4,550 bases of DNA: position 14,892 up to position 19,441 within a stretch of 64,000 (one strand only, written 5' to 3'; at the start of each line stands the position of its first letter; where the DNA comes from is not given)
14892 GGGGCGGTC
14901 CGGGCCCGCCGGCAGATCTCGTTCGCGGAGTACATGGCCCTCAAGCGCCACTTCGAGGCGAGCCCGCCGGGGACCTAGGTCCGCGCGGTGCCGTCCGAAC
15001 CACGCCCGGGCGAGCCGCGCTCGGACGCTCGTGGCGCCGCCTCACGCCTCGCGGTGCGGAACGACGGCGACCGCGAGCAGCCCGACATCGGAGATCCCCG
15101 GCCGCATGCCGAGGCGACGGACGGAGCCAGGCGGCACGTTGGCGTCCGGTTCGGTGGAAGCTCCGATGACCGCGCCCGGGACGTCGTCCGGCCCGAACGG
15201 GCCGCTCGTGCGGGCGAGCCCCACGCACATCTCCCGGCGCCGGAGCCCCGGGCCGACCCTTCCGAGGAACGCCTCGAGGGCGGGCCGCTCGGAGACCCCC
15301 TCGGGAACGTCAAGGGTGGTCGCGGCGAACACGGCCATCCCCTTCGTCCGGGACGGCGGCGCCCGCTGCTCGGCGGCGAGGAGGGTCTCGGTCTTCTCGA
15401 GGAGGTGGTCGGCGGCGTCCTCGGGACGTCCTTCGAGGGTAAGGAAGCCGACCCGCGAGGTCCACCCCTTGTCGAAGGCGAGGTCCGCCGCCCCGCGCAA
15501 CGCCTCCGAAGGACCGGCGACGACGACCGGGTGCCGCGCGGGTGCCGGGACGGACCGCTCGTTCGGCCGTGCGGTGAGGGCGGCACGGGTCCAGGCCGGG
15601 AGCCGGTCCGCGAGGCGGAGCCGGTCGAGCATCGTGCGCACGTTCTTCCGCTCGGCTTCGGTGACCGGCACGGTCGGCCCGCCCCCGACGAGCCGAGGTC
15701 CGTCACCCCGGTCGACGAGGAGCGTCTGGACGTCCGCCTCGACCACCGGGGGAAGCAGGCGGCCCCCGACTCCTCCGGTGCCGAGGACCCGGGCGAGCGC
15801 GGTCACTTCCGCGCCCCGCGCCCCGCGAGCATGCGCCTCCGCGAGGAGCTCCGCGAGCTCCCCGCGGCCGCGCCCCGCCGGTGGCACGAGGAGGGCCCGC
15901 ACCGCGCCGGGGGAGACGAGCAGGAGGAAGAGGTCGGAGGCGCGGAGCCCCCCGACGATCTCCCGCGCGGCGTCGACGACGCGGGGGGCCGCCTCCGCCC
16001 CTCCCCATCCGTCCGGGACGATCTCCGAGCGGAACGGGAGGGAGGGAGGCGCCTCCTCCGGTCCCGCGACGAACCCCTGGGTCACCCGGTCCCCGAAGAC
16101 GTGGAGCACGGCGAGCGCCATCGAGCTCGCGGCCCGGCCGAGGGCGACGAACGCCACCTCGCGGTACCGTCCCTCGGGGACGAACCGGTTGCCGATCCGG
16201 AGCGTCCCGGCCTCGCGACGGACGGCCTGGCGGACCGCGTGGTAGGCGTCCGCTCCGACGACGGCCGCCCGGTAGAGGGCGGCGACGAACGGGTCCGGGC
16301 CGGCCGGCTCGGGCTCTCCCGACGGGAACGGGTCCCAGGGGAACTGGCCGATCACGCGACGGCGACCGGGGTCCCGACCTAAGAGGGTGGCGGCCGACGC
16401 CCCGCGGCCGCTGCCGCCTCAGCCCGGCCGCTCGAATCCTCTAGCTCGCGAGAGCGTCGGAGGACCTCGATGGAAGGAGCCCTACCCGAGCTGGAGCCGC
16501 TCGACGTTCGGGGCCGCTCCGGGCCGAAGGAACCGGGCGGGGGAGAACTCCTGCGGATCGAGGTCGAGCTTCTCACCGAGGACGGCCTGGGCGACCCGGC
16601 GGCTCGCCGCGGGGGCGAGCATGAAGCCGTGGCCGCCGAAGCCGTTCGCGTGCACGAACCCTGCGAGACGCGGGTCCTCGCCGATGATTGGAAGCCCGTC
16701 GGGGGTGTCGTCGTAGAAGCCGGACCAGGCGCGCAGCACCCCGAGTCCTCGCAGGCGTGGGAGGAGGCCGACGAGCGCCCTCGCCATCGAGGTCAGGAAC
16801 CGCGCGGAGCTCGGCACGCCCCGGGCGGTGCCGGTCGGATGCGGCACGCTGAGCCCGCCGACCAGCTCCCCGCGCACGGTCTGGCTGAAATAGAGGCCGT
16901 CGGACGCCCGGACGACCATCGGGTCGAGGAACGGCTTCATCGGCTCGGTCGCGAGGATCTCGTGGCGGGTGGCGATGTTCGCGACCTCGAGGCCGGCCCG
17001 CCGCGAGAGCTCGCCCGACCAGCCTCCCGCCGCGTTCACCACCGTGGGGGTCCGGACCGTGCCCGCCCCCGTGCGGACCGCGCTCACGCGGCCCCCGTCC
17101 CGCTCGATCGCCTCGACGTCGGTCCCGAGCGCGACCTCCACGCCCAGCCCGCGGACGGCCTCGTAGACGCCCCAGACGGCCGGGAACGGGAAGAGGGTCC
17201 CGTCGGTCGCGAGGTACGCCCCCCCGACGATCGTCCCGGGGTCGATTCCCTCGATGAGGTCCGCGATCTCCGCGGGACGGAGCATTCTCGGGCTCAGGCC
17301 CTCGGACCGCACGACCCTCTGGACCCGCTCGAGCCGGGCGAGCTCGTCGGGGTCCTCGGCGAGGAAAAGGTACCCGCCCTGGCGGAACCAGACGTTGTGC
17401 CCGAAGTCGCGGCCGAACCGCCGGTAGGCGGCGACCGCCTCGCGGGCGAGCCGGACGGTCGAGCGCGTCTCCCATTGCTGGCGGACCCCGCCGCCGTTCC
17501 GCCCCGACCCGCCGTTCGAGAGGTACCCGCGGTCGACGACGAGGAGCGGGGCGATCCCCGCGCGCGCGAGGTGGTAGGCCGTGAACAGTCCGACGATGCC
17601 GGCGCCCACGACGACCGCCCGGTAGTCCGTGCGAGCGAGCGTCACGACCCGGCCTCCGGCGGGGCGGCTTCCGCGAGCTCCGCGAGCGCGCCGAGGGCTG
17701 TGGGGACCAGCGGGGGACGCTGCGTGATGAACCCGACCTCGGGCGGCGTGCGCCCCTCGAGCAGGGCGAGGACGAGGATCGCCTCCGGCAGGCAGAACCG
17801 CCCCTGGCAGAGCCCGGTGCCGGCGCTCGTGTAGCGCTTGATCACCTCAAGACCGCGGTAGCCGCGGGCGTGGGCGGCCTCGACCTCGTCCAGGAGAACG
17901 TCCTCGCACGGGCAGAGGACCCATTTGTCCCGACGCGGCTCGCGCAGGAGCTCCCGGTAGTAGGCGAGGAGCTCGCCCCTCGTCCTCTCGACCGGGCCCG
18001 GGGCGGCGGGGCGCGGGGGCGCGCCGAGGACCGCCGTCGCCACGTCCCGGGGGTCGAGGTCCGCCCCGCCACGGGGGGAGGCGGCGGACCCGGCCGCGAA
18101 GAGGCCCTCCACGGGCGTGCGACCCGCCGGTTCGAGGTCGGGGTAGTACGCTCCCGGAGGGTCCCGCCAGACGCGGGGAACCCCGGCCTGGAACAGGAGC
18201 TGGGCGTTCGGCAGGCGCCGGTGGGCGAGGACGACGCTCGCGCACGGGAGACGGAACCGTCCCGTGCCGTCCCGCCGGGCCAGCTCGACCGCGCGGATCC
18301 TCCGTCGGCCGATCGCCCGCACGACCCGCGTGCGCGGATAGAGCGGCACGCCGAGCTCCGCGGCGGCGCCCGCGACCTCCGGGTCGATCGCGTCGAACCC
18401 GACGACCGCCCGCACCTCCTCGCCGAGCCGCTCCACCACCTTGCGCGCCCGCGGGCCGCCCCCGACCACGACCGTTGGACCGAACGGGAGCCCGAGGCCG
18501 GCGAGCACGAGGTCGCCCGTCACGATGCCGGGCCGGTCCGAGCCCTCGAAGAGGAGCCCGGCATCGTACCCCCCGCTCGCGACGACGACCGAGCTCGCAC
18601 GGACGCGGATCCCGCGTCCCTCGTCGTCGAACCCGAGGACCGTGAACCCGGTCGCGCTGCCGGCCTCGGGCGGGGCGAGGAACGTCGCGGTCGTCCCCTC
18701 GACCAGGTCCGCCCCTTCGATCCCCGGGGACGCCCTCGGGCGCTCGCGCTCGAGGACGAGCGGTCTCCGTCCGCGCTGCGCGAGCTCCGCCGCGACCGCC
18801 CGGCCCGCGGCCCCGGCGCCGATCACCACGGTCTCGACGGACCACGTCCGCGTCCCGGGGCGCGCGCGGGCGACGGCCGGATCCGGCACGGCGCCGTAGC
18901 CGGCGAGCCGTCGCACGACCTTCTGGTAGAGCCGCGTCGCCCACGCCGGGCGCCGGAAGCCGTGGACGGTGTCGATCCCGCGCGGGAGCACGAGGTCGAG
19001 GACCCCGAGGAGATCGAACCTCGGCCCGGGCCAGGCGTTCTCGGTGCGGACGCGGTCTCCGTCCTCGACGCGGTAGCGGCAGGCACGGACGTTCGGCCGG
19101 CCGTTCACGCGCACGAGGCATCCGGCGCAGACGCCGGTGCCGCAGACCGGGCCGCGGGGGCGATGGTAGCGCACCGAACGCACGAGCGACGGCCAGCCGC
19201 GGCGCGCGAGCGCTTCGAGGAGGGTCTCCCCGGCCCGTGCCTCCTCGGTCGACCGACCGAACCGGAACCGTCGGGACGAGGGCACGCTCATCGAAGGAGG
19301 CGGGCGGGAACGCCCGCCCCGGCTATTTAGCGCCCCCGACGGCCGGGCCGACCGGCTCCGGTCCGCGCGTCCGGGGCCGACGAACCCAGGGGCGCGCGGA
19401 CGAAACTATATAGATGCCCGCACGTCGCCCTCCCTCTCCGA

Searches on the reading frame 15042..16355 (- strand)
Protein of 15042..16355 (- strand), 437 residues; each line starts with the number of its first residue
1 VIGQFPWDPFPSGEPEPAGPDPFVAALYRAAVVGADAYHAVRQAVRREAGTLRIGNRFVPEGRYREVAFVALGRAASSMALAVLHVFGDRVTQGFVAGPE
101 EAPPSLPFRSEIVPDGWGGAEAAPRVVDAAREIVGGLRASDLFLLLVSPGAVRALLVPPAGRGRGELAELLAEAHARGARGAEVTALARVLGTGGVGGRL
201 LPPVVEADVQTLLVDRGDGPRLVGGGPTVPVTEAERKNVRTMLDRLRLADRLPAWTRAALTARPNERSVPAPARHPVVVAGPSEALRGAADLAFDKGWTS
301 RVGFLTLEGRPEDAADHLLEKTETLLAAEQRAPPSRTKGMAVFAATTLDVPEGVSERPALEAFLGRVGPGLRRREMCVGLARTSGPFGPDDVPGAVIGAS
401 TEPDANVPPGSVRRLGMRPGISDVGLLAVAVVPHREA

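Call 63: search_protein_families(library=pfam, proteins=[window:15042-16355:-], max_evalue=0.1)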
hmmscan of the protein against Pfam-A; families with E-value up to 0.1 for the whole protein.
window:15042-16355:- (437 aa): 1 family
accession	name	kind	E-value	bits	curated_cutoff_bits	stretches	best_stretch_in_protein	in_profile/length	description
PF13660.11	DUF4147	-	4.1e-14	53.1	23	1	25-260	3-233/234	Domain of unknown function (DUF4147)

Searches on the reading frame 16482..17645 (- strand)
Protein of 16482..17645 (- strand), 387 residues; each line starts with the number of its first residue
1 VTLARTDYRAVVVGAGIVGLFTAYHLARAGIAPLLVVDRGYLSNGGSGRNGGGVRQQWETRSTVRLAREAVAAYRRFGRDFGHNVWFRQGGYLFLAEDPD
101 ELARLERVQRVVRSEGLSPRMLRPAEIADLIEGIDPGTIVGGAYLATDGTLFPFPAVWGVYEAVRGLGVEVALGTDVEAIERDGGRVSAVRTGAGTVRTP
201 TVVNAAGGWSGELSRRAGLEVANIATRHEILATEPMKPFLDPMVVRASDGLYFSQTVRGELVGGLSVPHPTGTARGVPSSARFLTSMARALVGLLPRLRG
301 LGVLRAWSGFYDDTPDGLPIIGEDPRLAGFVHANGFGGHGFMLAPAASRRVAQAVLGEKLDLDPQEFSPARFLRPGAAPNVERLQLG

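Call 63: search_protein_families(library=pfam, proteins=[window:16482-17645:-], max_evalue=0.1)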
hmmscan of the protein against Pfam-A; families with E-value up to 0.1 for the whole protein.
window:16482-17645:- (387 aa): 12 families
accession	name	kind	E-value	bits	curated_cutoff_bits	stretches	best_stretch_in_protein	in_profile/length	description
PF01266.30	DAO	-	1.4e-67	229.1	27.9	1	10-353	2-352/353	FAD dependent oxidoreductase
PF01494.25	FAD_binding_3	-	4.1e-05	23.4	22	1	9-36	3-30/349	FAD binding domain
PF13738.12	Pyr_redox_3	-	7.7e-05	22.5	30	1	11-44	1-34/305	Pyridine nucleotide-disulphide oxidoreductase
PF00070.33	Pyr_redox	-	0.0002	22.2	22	0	163-192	49-79/82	Pyridine nucleotide-disulphide oxidoreductase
PF02558.23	ApbA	-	0.00064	19.8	22.2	1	11-41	2-36/150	Ketopantoate reductase PanE/ApbA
PF07992.20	Pyr_redox_2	-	0.00096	19.1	26.1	0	162-221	191-251/291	Pyridine nucleotide-disulphide oxidoreductase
PF13450.12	NAD_binding_8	-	0.0012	19.5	21.9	1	12-39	1-27/68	NAD(P)-binding Rossmann-like domain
PF03486.20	HI0933_like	-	0.0013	18.6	50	0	162-210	117-166/244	HI0933-like protein Rossmann domain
PF00899.27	ThiF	-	0.0073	15.9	28.1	1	8-41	21-54/238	ThiF family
PF12831.13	FAD_oxidored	-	0.009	15.8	27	0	162-223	96-159/416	FAD dependent oxidoreductase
PF01946.23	Thi4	-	0.028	14.1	26.2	1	10-53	20-61/235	Thi4 family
PF00890.30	FAD_binding_2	-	0.054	13.1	20.4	0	10-211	2-206/414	FAD binding domain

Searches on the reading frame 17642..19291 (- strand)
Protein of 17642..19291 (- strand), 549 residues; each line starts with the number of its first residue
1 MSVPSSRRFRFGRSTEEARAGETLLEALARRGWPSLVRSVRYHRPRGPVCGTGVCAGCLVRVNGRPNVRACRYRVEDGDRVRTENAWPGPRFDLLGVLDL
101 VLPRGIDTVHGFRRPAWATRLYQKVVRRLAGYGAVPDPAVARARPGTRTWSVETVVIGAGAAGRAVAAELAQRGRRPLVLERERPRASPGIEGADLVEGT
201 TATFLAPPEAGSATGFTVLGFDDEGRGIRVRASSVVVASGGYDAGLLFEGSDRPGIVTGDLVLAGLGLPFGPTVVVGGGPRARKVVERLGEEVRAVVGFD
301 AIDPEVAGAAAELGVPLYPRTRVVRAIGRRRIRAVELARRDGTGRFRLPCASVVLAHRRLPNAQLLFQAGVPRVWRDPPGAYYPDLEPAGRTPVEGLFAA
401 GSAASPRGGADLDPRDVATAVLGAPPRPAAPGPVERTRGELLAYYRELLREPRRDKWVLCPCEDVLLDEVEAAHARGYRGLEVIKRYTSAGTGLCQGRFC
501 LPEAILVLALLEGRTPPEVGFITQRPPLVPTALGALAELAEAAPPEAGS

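Call 63: search_protein_families(library=pfam, proteins=[window:17642-19291:-], max_evalue=0.1)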
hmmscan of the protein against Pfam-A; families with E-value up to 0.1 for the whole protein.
window:17642-19291:- (549 aa): 15 families
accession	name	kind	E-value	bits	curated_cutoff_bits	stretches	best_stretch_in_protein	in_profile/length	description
PF13510.11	Fer2_4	-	4.4e-20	72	22.8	1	17-85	14-81/82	2Fe-2S iron-sulfur cluster binding domain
PF17806.6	SO_alpha_A3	-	2.2e-15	57.1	23.1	1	462-537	9-84/87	Sarcosine oxidase A3 domain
PF07992.20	Pyr_redox_2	-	7.5e-11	42.4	26.1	1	154-411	3-278/291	Pyridine nucleotide-disulphide oxidoreductase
PF01266.30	DAO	-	6.4e-08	32.9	27.9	1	154-185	2-34/353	FAD dependent oxidoreductase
PF00890.30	FAD_binding_2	-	7.5e-07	29.1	20.4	1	154-185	2-33/414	FAD binding domain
PF04324.20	Fer2_BFD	-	2.1e-06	28.4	26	1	459-505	2-45/50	BFD-like [2Fe-2S] binding domain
PF13450.12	NAD_binding_8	-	1.9e-05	25.3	21.9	1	156-183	1-28/68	NAD(P)-binding Rossmann-like domain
PF02254.24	TrkA_N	-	0.0015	19.2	23.8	0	155-186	2-33/116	TrkA-N domain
PF01494.25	FAD_binding_3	-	0.0024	17.6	22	1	152-324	2-124/349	FAD binding domain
PF03486.20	HI0933_like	-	0.0036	17.2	50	1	153-183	2-32/244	HI0933-like protein Rossmann domain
PF13738.12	Pyr_redox_3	-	0.0039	16.9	30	1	155-184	1-31/305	Pyridine nucleotide-disulphide oxidoreductase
PF02558.23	ApbA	-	0.022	14.8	22.2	1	155-187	2-33/150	Ketopantoate reductase PanE/ApbA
PF13454.12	NAD_binding_9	-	0.024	15.1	21.8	0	274-308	1-36/155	FAD-NAD(P)-binding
PF10418.14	DHODB_Fe-S_bind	-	0.031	14.4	23.9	1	49-72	5-30/41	Iron-sulfur cluster binding domain of dihydroorotate dehydrogenase B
PF13085.11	Fer2_3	-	0.044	14.2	27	1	49-79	51-80/107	2Fe-2S iron-sulfur cluster binding domain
